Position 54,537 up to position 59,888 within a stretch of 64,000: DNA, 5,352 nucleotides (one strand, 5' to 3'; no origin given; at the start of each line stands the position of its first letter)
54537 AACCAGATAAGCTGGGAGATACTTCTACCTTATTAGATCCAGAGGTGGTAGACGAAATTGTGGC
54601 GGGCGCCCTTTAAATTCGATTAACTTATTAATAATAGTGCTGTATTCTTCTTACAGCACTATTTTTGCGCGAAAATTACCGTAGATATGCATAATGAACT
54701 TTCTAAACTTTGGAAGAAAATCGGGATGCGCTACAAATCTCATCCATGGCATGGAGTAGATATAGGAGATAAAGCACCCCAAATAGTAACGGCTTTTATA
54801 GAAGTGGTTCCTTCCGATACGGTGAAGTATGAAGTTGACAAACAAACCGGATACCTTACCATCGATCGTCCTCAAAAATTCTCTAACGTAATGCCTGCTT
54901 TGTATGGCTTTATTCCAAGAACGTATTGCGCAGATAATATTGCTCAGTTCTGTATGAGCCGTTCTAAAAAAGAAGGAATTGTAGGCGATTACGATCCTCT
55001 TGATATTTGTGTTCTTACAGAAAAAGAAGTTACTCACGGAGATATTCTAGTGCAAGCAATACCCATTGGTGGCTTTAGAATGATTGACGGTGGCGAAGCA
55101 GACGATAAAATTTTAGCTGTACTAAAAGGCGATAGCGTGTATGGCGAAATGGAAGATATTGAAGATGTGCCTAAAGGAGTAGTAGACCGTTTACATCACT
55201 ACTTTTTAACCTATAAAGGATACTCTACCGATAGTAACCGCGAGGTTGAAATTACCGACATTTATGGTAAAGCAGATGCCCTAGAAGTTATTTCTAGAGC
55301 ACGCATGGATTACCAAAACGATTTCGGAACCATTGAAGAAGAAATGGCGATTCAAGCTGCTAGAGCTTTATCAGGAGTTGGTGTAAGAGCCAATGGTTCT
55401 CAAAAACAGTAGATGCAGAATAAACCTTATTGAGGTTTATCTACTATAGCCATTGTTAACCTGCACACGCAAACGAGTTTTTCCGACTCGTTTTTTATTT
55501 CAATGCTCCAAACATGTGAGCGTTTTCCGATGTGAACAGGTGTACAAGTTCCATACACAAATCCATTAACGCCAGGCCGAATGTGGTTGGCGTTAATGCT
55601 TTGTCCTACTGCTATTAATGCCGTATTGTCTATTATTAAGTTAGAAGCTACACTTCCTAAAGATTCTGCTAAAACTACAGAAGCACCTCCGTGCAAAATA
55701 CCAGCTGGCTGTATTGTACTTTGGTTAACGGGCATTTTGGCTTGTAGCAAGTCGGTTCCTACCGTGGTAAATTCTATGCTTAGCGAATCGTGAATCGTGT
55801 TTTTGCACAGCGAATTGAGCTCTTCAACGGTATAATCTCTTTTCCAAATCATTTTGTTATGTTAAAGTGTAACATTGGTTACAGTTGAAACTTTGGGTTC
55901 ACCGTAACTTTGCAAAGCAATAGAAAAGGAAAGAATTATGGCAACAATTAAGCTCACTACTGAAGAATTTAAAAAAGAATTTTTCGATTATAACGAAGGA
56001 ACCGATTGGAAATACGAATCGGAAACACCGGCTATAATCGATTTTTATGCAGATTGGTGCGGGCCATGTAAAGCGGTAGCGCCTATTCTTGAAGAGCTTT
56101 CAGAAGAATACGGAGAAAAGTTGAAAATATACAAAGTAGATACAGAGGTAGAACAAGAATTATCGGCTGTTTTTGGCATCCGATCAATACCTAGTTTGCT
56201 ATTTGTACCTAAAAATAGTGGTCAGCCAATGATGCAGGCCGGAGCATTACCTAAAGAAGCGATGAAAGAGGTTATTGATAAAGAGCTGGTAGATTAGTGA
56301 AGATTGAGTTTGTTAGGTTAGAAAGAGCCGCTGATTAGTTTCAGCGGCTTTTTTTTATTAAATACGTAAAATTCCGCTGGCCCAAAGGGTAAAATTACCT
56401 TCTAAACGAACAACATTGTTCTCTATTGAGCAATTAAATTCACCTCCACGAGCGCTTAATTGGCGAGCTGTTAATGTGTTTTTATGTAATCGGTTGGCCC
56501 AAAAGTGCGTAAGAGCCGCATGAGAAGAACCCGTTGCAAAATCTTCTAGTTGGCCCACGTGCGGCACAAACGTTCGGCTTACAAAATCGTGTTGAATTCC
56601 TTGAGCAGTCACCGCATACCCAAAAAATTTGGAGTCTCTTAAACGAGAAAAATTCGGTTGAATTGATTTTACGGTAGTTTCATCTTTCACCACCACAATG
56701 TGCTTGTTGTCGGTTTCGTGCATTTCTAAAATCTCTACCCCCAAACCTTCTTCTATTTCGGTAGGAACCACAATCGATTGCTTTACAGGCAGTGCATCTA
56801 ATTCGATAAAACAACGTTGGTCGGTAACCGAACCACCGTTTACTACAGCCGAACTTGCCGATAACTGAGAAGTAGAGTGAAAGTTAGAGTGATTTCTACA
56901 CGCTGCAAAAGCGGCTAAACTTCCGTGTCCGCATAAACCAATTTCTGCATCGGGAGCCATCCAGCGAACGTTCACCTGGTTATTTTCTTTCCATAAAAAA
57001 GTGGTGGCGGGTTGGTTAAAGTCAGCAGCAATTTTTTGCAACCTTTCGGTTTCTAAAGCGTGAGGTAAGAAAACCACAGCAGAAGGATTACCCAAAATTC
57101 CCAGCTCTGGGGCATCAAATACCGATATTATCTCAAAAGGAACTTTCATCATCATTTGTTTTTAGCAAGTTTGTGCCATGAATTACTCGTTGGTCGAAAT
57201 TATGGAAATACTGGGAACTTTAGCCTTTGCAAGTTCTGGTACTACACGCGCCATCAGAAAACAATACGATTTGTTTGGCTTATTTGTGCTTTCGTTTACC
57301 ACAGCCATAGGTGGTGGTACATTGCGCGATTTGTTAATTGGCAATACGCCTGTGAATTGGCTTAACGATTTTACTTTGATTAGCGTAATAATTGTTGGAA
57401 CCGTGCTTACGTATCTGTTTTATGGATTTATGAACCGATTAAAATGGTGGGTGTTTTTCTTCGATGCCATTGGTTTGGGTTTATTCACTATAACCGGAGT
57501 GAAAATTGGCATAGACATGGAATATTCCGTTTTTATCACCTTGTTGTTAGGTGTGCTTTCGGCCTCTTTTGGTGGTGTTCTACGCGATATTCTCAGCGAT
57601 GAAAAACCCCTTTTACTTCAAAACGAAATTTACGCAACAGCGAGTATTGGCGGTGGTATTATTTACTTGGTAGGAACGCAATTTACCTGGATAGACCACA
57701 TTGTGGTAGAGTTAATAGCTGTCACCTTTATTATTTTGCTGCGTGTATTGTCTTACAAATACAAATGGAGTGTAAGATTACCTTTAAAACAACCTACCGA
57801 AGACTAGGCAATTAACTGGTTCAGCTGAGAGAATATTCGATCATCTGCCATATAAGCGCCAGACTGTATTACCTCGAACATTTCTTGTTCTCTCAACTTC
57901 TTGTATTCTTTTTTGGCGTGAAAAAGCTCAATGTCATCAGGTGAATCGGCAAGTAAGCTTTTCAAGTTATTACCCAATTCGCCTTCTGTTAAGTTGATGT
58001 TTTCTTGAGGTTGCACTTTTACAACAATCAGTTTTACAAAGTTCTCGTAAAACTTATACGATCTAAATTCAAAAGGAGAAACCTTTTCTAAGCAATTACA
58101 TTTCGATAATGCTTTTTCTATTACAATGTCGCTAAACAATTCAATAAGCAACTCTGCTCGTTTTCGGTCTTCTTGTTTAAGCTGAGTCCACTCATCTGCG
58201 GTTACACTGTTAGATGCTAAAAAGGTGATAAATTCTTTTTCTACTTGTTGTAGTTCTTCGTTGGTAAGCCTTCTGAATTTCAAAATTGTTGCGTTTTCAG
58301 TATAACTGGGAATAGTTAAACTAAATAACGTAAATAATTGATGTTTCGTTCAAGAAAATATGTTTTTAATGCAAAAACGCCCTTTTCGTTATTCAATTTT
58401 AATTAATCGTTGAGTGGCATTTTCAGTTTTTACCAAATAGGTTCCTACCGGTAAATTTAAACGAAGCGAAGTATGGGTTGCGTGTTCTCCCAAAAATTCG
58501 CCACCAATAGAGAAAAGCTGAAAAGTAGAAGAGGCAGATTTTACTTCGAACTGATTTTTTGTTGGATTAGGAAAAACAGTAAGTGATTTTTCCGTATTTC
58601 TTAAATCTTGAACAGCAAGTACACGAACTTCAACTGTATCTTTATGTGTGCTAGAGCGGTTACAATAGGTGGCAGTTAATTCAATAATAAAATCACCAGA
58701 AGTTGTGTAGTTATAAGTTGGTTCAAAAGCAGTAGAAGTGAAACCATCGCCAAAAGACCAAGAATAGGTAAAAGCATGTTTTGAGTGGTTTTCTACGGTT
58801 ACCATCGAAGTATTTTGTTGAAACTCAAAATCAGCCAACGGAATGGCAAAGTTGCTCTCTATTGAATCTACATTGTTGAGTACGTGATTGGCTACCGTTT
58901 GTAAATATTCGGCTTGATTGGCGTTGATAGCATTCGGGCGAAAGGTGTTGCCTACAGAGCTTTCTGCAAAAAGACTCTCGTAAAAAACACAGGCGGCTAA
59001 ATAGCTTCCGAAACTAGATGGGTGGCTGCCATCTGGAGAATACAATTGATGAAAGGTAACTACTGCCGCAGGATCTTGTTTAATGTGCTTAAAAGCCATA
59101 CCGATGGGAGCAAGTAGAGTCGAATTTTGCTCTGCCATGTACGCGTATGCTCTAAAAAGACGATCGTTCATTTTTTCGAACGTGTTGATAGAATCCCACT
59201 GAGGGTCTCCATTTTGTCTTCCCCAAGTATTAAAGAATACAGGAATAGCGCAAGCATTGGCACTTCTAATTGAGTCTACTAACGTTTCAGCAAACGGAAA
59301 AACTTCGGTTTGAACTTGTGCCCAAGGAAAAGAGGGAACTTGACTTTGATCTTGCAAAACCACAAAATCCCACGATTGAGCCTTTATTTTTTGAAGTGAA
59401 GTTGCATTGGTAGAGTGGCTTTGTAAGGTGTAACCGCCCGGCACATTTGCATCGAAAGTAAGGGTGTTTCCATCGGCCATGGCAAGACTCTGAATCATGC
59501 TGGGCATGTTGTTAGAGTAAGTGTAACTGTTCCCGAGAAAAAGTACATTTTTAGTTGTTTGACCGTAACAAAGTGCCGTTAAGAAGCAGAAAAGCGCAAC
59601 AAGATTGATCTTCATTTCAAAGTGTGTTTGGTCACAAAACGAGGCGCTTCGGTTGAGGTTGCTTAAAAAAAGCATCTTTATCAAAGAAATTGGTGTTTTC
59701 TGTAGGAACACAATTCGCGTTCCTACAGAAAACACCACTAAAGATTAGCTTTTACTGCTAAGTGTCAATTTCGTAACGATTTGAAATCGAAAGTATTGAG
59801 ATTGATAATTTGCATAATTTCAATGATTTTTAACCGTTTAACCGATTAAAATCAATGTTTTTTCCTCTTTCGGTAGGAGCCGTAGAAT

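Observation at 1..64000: Hyper-abundant oligonucleotide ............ (core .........): a DNA-uptake-sequence-like signature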

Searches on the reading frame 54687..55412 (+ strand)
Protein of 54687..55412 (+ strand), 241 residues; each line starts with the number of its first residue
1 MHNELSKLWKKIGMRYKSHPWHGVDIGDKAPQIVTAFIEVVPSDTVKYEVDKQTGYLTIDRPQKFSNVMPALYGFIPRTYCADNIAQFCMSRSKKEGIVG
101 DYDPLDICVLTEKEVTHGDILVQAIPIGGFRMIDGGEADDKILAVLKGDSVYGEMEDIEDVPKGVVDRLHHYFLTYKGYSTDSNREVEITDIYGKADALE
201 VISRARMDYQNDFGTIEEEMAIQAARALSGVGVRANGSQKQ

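Call 35: search_protein_families(library=pfam, proteins=[window:54687-55412:+], max_evalue=0.00001)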
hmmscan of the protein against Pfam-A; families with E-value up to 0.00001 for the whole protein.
window:54687-55412:+ (241 aa): 1 family
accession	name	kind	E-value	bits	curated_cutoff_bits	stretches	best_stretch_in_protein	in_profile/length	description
PF00719.24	Pyrophosphatase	-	4.6e-42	143.8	23.5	1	37-209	2-152/153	Inorganic pyrophosphatase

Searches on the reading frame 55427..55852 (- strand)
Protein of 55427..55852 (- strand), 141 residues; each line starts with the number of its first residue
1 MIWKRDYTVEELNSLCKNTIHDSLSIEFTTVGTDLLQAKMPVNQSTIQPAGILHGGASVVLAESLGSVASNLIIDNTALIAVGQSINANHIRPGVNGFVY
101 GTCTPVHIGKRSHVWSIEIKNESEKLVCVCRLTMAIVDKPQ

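Call 35: search_protein_families(library=pfam, proteins=[window:55427-55852:-], max_evalue=0.00001)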
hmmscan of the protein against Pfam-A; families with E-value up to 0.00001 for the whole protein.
window:55427-55852:- (141 aa): 1 family
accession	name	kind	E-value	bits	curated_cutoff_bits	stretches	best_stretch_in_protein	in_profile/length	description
PF03061.28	4HBT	-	1.8e-14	54.2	20.6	1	51-128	2-79/79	Thioesterase superfamily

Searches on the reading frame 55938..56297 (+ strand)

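Call 35: search_protein_families(library=pfam, proteins=[window:55938-56297:+], max_evalue=0.00001)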
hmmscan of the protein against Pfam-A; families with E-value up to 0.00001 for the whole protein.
window:55938-56297:+ (119 aa): 3 families
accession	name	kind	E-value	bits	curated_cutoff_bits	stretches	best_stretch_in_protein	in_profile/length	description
PF00085.26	Thioredoxin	-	7.5e-24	84.2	23.5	1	28-115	17-103/103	Thioredoxin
PF13728.12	TraF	-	3.9e-07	30.6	23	1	29-98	129-207/224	F plasmid transfer operon protein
PF13098.12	Thioredoxin_2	-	5.5e-07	30.3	27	1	28-112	4-103/104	Thioredoxin-like domain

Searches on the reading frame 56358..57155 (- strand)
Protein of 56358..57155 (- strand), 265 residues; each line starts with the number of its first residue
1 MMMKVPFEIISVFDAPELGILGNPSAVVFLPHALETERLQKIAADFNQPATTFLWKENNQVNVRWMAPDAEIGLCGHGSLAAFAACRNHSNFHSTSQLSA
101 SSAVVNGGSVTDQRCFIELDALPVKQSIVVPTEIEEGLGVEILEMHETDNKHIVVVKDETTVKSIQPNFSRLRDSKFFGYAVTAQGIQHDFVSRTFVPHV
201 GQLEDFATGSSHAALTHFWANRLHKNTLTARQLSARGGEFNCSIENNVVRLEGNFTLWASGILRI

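Call 36: search_protein_families(library=pfam, proteins=[window:56358-57155:-], max_evalue=0.00001)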
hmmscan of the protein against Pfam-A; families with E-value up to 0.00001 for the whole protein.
window:56358-57155:- (265 aa): 1 family
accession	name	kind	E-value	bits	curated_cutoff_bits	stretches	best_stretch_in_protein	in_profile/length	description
PF02567.21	PhzC-PhzF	-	2.3e-33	116.3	27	1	22-254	11-274/281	Phenazine biosynthesis-like protein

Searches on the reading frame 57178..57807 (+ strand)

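Call 36: search_protein_families(library=pfam, proteins=[window:57178-57807:+], max_evalue=0.00001)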
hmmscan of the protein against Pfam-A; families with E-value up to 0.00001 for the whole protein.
window:57178-57807:+ (209 aa): 1 family
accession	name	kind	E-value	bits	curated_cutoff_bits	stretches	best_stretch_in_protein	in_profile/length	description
PF03458.18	Gly_transporter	-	3e-44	149.2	23.5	2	8-82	2-77/78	Glycine transporter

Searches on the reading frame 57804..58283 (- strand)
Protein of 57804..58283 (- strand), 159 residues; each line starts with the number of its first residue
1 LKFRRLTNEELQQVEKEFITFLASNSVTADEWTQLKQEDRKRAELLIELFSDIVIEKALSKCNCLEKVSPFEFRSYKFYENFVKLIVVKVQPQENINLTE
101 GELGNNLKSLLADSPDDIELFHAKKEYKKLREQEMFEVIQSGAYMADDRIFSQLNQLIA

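Call 36: search_protein_families(library=pfam, proteins=[window:57804-58283:-], max_evalue=0.00001)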
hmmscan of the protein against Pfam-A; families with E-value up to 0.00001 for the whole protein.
window:57804-58283:- (159 aa): 1 family
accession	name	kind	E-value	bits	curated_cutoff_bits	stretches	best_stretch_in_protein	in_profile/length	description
PF20105.4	DUF6495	-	1.1e-41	143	25.2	1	1-158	1-155/156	Family of unknown function (DUF6495)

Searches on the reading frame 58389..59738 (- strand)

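Call 36: search_protein_families(library=pfam, proteins=[window:58389-59738:-], max_evalue=0.00001)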
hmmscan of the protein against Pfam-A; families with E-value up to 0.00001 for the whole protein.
window:58389-59738:- (449 aa): 2 families
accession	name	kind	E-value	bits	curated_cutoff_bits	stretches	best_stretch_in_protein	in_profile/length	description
PF16227.11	DUF4886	-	1.9e-14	53.7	26.7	1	115-284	75-240/242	Domain of unknown function (DUF4886)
PF18911.6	PKD_4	-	5.4e-08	33.2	27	1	320-373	32-85/85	PKD domain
